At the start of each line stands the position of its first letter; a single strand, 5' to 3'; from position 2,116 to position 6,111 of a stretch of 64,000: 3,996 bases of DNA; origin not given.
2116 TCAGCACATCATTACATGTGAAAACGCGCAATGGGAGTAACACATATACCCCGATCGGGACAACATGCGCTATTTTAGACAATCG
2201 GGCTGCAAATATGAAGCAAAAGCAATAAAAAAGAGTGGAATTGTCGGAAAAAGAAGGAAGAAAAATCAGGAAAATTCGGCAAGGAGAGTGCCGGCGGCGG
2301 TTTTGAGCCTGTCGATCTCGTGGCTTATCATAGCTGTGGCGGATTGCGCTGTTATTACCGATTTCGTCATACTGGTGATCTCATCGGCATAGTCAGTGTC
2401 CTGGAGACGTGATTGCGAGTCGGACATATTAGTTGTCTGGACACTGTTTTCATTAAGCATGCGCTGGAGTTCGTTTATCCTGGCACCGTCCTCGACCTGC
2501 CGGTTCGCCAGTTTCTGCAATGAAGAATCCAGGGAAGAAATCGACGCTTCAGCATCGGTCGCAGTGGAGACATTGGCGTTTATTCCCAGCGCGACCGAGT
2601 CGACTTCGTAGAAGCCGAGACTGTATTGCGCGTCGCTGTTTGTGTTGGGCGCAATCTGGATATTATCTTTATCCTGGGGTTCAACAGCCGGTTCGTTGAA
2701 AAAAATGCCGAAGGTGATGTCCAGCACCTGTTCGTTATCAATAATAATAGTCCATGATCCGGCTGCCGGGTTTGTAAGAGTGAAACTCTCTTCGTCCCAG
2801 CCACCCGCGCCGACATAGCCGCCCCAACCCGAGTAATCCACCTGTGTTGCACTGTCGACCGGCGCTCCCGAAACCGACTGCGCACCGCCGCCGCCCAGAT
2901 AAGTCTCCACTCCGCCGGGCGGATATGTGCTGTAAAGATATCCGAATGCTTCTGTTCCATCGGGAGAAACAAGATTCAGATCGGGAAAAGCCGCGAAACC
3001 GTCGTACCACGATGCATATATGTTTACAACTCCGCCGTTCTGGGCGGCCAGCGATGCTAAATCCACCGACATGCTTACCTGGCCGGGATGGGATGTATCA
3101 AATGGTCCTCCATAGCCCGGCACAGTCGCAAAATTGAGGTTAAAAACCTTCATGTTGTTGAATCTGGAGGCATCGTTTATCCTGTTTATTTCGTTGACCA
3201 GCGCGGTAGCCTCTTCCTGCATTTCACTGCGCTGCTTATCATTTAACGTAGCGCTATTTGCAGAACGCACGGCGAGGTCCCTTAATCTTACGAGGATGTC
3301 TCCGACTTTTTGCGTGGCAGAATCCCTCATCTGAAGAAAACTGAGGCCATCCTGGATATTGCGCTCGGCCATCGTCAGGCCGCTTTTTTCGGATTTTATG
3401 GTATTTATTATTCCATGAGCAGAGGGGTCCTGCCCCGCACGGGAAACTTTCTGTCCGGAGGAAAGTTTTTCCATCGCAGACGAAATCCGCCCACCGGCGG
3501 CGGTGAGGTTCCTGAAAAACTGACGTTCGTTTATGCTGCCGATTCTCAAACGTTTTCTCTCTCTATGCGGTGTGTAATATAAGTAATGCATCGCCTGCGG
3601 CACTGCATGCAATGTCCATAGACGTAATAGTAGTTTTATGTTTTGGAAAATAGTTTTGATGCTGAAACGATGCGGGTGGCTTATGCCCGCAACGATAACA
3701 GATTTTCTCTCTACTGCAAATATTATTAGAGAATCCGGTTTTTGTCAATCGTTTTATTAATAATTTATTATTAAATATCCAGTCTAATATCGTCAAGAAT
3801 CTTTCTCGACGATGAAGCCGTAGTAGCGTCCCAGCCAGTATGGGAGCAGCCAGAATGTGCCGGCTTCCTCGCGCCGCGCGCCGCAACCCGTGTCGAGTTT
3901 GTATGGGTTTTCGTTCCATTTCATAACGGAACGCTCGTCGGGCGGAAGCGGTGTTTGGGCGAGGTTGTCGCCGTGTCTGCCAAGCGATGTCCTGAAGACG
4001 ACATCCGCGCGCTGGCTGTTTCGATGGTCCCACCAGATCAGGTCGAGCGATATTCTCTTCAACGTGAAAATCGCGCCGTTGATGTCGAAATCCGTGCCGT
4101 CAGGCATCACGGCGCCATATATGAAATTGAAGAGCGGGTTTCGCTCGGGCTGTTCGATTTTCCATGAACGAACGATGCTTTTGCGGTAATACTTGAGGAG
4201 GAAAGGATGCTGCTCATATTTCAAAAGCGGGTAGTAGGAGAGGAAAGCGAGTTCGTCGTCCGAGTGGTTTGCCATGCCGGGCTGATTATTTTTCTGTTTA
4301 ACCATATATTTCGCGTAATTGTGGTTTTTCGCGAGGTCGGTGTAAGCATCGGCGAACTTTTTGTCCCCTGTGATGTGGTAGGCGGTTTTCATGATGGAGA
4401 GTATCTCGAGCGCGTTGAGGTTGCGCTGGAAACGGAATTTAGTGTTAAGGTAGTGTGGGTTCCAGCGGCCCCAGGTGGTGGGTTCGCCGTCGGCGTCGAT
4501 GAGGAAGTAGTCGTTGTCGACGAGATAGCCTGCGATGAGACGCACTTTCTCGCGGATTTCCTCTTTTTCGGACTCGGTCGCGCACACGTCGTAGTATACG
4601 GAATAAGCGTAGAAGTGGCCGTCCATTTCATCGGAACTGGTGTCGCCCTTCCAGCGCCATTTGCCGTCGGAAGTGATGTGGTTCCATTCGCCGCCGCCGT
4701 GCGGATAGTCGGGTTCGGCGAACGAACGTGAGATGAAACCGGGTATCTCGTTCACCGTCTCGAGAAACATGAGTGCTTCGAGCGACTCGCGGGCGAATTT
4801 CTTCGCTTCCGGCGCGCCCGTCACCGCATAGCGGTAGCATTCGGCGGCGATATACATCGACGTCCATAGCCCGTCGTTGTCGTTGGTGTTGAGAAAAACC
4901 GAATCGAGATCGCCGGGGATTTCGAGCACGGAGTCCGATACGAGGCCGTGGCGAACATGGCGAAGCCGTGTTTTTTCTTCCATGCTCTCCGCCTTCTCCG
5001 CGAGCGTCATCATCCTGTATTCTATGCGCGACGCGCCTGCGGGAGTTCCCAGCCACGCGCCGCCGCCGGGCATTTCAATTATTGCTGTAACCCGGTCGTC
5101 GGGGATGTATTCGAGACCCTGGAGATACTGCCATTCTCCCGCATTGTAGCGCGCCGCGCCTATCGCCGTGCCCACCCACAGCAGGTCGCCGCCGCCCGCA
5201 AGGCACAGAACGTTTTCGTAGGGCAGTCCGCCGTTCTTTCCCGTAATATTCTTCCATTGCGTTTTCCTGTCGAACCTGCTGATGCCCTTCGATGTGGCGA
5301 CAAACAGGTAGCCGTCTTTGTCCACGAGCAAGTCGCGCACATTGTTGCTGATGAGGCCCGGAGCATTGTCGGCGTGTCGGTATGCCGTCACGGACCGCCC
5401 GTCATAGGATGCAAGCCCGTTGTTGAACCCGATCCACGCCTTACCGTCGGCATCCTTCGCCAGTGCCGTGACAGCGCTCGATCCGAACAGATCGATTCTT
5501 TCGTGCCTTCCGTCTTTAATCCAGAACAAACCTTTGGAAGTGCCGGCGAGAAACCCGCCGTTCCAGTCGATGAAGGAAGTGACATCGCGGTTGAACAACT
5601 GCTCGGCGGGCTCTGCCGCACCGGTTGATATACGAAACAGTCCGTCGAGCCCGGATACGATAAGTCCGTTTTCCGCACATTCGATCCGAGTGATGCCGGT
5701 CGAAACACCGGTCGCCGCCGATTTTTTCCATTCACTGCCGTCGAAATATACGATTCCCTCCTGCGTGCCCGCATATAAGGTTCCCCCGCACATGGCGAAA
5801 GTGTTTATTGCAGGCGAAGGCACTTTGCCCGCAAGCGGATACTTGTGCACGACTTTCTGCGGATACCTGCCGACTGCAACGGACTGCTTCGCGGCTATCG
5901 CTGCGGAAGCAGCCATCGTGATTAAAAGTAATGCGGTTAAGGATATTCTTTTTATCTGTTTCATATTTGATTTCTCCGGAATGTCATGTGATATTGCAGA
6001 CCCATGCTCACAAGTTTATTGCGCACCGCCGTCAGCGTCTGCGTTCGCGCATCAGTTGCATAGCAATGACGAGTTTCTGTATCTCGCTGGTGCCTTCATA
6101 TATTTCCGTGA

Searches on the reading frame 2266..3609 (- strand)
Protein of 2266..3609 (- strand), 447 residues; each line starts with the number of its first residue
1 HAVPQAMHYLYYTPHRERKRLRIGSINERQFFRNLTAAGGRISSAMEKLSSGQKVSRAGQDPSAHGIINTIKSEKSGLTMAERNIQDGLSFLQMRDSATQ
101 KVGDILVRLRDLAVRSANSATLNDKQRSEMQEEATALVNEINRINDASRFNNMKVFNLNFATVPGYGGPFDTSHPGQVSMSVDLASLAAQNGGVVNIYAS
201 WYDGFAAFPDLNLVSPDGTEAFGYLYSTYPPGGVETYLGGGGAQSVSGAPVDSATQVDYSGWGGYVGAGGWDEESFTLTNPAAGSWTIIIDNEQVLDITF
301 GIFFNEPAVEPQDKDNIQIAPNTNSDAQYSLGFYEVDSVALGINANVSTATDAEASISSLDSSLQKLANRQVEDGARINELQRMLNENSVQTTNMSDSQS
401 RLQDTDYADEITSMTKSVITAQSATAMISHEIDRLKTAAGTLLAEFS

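Call 70: search_protein_families(library=pfam, proteins=[window:2266-3609:-], max_evalue=0.00001)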
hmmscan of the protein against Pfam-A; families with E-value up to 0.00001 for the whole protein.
window:2266-3609:- (447 aa): 1 family
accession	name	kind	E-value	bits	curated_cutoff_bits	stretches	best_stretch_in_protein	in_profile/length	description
PF00669.25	Flagellin_N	-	6.9e-23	81.7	26.6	1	33-157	12-135/139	Bacterial flagellin N-terminal helical region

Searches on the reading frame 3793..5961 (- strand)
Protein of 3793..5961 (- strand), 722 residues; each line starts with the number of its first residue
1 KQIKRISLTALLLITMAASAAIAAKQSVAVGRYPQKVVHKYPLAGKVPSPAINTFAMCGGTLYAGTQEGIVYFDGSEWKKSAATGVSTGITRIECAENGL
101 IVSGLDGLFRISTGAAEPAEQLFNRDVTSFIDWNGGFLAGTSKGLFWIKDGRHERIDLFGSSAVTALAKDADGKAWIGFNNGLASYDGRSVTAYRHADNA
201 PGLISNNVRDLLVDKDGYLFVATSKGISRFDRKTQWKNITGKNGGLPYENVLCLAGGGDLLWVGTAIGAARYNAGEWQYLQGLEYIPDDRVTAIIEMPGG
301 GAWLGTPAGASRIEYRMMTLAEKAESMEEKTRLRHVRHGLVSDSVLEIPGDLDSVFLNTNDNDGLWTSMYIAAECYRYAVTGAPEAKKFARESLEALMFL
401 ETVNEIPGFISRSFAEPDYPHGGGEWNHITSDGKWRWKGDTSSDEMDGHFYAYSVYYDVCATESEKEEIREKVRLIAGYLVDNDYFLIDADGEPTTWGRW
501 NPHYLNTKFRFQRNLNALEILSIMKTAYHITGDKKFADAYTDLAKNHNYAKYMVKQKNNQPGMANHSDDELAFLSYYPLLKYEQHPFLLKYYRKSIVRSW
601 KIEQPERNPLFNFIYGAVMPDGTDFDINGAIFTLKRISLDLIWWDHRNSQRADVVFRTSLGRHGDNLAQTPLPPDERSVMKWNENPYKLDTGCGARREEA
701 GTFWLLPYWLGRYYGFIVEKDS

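Call 70: search_protein_families(library=pfam, proteins=[window:3793-5961:-], max_evalue=0.00001)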
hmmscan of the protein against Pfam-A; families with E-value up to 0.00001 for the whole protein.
window:3793-5961:- (722 aa): 1 family
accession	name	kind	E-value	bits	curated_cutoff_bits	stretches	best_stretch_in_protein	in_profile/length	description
PF07494.17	Reg_prop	-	1.4e-10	40.5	20.4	0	202-224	1-23/24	Two component regulator propeller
